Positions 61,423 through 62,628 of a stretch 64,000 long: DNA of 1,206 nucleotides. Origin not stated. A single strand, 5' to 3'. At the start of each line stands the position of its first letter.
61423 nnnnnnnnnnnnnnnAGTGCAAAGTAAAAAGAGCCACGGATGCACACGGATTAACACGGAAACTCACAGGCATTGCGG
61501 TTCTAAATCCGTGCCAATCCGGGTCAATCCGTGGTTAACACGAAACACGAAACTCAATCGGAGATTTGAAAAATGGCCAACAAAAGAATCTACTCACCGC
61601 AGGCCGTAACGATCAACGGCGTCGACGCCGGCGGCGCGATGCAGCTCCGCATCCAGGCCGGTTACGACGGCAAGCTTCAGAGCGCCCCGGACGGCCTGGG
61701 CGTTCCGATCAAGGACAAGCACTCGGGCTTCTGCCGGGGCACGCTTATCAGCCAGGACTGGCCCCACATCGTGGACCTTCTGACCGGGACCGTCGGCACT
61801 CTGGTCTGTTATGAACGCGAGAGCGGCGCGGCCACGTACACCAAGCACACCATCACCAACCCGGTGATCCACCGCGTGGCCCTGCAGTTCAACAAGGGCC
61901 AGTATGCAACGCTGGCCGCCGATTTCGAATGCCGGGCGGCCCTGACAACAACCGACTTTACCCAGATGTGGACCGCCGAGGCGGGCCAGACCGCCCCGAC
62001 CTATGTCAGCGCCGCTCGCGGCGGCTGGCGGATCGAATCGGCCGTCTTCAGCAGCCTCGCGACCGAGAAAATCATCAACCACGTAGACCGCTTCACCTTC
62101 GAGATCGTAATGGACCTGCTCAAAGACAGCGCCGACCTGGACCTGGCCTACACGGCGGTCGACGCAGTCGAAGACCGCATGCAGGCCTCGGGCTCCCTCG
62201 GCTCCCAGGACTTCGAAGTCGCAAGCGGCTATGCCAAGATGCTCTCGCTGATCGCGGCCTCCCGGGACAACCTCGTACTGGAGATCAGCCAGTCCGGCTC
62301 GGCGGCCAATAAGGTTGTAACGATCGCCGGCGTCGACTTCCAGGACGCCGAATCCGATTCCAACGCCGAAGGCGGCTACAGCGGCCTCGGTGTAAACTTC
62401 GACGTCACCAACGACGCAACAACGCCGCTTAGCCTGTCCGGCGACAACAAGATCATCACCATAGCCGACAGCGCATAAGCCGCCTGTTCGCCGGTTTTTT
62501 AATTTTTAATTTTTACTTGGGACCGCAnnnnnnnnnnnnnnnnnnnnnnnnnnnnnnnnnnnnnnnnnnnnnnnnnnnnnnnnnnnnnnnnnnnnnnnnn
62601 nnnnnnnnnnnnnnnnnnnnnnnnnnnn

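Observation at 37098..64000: Mu-like transposable prophage whose virion genes are split into two divergent arms around a central early region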

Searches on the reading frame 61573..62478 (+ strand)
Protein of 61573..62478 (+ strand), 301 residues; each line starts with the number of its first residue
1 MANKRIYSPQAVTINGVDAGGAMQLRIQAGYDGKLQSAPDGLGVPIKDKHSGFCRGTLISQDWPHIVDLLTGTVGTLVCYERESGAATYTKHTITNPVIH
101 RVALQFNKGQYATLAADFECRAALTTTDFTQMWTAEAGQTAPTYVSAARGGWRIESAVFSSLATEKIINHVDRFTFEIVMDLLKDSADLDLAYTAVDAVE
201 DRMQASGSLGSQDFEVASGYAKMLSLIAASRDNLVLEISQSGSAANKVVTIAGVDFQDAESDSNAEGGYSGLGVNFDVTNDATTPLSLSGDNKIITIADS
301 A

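Call 7: search_protein_families(library=pfam, max_evalue=0.01, proteins=[window:61573-62478:+])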
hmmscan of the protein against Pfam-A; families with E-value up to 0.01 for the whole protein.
window:61573-62478:+ (301 aa): 0 families

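Call 8: search_protein_families(library=phrogs, max_evalue=0.01, proteins=[window:61573-62478:+])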
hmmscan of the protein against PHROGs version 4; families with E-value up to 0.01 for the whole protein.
window:61573-62478:+ (301 aa): 0 families

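Call 13: find_encoding_contigs(protein=window:61573-62478:+, flank=10000, max_places=6)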
Protein window:61573-62478:+ (301 aa): 1 contig read that carries it; 1 place shown.
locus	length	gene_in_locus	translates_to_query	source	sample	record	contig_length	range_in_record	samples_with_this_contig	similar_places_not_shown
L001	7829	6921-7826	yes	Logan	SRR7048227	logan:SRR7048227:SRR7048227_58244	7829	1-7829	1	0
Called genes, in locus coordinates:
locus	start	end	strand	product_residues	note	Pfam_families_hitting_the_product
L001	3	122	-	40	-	?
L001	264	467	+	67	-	-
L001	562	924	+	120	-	-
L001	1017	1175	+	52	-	-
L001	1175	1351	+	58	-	-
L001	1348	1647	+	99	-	-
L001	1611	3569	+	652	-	PF13384:HTH_23 (faint), PF13551:HTH_29 (faint), PF09039:HTH_Tnp_Mu_2, PF00665:rve, PF02914:DDE_2, PF09299:Mu-transpos_C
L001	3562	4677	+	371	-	PF05621:TniB (faint), PF13401:AAA_22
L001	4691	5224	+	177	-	PF06252:GemA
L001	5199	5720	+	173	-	PF07352:Phage_Mu_Gam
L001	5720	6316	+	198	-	-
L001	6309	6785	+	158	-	-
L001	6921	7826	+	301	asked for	-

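Call 22: search_dna_similar(query=window:61573-62478:+, collection=phages, mode=protein, max_evalue=0.001)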
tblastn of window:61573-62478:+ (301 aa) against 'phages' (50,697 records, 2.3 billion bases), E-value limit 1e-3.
No match.

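Call 24: find_homologous_proteins(query=window:61573-62478:+, max_evalue=0.001)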
Query window:61573-62478:+ (301 aa): 196 proteins with E <= 0.001 among 4506 candidates; the best 120 are listed.
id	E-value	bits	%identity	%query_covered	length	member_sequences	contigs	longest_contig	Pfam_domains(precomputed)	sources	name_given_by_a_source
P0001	1.1e-193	659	100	100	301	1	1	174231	-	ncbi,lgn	-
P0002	1.0e-90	322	52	99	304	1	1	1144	-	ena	-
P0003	5.3e-90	319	54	99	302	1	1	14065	-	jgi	-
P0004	3.0e-89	317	53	99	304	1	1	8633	-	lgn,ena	-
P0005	6.4e-88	312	51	99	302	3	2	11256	-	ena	-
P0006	1.5e-87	311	51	98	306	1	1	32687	-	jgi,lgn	-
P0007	5.3e-87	309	52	98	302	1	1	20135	-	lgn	-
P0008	1.2e-86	308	53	99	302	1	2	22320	-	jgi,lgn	jgi:hypothetical protein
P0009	2.1e-86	307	51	98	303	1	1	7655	-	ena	-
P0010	2.8e-86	307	53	98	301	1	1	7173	-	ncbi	-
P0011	3.2e-86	307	52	99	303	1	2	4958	PF18906.6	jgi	jgi:hypothetical protein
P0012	1.4e-85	305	51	99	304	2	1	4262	PF18906.6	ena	-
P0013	4.2e-85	303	50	99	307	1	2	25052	-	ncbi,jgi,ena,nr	ncbi:MAG TPA: hypothetical protein HPP51_00820 [Planctomycetes bacterium]|nr:hypothetical protein [P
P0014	2.2e-84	301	49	98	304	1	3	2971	-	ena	-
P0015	2.5e-84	301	51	99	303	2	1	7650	-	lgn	-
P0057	1.1e-79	286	51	98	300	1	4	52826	-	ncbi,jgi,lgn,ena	-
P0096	2.3e-76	275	47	99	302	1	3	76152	-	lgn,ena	-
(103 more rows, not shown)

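Call 25: find_encoding_contigs(protein=P0096, flank=10000, max_places=3)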
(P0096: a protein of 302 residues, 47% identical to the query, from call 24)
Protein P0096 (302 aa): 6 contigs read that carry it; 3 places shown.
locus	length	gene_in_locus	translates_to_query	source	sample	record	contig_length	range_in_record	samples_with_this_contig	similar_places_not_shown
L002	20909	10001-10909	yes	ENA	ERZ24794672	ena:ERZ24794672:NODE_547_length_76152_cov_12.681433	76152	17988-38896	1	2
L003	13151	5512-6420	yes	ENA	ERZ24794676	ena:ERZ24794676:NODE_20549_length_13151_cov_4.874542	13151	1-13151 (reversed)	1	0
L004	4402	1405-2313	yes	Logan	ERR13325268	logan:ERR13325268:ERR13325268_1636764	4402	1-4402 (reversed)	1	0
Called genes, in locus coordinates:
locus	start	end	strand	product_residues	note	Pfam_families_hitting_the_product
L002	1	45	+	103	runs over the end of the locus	-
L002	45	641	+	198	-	PF11985:Phage_Mu_Gp27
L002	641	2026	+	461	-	PF03237:Terminase_6N, PF17289:Terminase_6C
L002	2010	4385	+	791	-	PF04860:Phage_portal, PF04233:Phage_Mu_F (weak)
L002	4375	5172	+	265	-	PF04586:Peptidase_S78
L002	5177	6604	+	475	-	PF05065:Phage_capsid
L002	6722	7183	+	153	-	-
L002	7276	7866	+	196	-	-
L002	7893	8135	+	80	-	-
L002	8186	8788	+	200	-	-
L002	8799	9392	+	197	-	-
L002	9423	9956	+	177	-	-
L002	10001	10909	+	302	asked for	-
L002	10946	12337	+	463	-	PF10145:PhageMin_Tail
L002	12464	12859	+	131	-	-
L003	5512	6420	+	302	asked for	-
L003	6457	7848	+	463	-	PF10145:PhageMin_Tail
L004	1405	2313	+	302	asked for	-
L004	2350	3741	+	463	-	PF10145:PhageMin_Tail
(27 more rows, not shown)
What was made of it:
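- On Siphovirus tail tube of T5 pb6 / P74-26 type: A PF10145 TMP lies downstream in relatives (call 25).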

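Call 26: find_encoding_contigs(protein=P0057, flank=10000, max_places=3)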
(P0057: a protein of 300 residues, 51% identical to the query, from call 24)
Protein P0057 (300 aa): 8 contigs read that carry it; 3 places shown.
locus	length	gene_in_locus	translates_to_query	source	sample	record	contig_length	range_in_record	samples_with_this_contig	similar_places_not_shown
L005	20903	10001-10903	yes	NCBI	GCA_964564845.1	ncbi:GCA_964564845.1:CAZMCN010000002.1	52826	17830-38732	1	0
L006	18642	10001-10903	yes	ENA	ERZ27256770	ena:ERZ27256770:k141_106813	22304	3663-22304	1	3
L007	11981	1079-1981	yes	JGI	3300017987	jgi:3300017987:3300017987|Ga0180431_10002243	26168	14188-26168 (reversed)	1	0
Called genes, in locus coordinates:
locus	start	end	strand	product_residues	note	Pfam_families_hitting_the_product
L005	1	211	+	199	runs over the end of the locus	PF11985:Phage_Mu_Gp27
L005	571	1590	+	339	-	PF03237:Terminase_6N (faint), PF17289:Terminase_6C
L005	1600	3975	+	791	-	PF04860:Phage_portal, PF04233:Phage_Mu_F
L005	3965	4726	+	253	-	PF04586:Peptidase_S78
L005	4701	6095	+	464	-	PF05065:Phage_capsid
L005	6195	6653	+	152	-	-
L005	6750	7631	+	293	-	-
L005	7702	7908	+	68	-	-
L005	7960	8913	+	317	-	PF24163:HCP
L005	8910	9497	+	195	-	-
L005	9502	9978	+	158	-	-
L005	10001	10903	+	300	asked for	-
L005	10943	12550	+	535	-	-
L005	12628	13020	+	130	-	-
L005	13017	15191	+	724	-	-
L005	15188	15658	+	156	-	-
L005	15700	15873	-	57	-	-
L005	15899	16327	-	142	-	-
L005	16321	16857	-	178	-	-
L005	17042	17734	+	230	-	PF00145:DNA_methylase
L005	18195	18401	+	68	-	-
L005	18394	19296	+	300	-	-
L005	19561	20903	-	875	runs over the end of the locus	PF11897:DUF3417, PF00343:Phosphorylase, PF28476:GlgP_C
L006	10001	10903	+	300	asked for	-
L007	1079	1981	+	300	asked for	-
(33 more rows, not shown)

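Call 34: find_related_loci(query=A1, collection=genome_contigs, flank=10000)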
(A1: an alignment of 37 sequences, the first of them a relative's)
Query A1 (301 aa) in genome_contigs; peptide patterns used: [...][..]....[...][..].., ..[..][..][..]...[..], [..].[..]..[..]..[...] (x = any residue, [..] = any of these).
71 stretches matched a pattern; 15 encode a relative of the query (tblastn E <= 1e-3); 15 distinct loci.
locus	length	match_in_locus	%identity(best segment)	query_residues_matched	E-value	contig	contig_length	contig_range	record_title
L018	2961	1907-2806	50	3-299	2e-91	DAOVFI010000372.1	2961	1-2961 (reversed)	MAG TPA_asm: Planctomycetales bacterium isolate CSMAG_1105 CSMAG_1105_k141_5493846_length_2961_cov_9.0922, whole genome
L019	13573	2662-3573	51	3-301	1e-87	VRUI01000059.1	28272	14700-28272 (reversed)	MAG: Planctomycetota bacterium isolate MohnsGC08_bin187 NODE_59_length_28272_cov_52.119525, whole genome shotgun sequenc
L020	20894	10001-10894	48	3-301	7e-87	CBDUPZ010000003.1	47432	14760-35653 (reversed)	MAG TPA_asm: uncultured bacterium isolate SRR6823441_binner12_Refined_51 genome assembly, contig: ERZ1742239.705, whole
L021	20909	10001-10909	46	1-299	9e-83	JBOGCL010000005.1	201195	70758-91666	Anaerohalosphaeraceae bacterium U12dextr 5, whole genome shotgun sequence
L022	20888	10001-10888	51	3-298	2e-81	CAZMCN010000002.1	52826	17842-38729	MAG TPA_asm: uncultured Pirellulales bacterium isolate binchicken_co334_339 genome assembly, contig: NODE_898_length_528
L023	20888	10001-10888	46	3-298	3e-78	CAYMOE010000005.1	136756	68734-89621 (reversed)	MAG TPA_asm: uncultured Pirellulales bacterium isolate binchicken_co173_503 genome assembly, contig: NODE_299_length_136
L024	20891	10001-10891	43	1-301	3e-74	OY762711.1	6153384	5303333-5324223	MAG: Sedimentisphaerales bacterium isolate 370b4a7f-3155-49ac-97a8-084c2d75e38e genome assembly, chromosome: 1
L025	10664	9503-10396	42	3-298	6e-68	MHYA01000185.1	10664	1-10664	MAG: Planctomycetes bacterium GWF2_42_9 gwf2_scaffold_7316, whole genome shotgun sequence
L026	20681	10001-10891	41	3-300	2e-67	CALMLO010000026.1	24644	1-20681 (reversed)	MAG TPA_asm: uncultured Phycisphaerales bacterium isolate SRR5007357_bin.132_CONCOCT_v1.1_MAG genome assembly, contig: E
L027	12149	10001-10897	40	1-300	5e-67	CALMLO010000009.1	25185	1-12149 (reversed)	MAG TPA_asm: uncultured Phycisphaerales bacterium isolate SRR5007357_bin.132_CONCOCT_v1.1_MAG genome assembly, contig: E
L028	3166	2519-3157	47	3-216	2e-63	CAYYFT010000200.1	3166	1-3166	MAG TPA_asm: uncultured Pirellulales bacterium isolate binchicken_co100_222 genome assembly, contig: NODE_49408_length_3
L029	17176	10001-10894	45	3-301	7e-80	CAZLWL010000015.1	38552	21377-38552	MAG TPA_asm: uncultured Pirellulales bacterium isolate SRP068000_co1_351 genome assembly, contig: NODE_1021_length_38552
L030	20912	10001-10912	38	1-301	3e-51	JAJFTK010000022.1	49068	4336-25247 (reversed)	MAG: Planctomycetaceae bacterium isolate bin.19 k141_1508583, whole genome shotgun sequence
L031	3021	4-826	41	27-300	2e-55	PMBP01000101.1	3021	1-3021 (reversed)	MAG: Phycisphaerales bacterium isolate fen_1350 73.20120700_E3M.475_contig_5648483, whole genome shotgun sequence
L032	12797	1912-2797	43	4-298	2e-49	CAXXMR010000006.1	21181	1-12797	MAG: Sedimentisphaerales bacterium isolate 9f8913db-8c50-4d63-8851-15559f03b31b genome assembly, contig: contig_6, whole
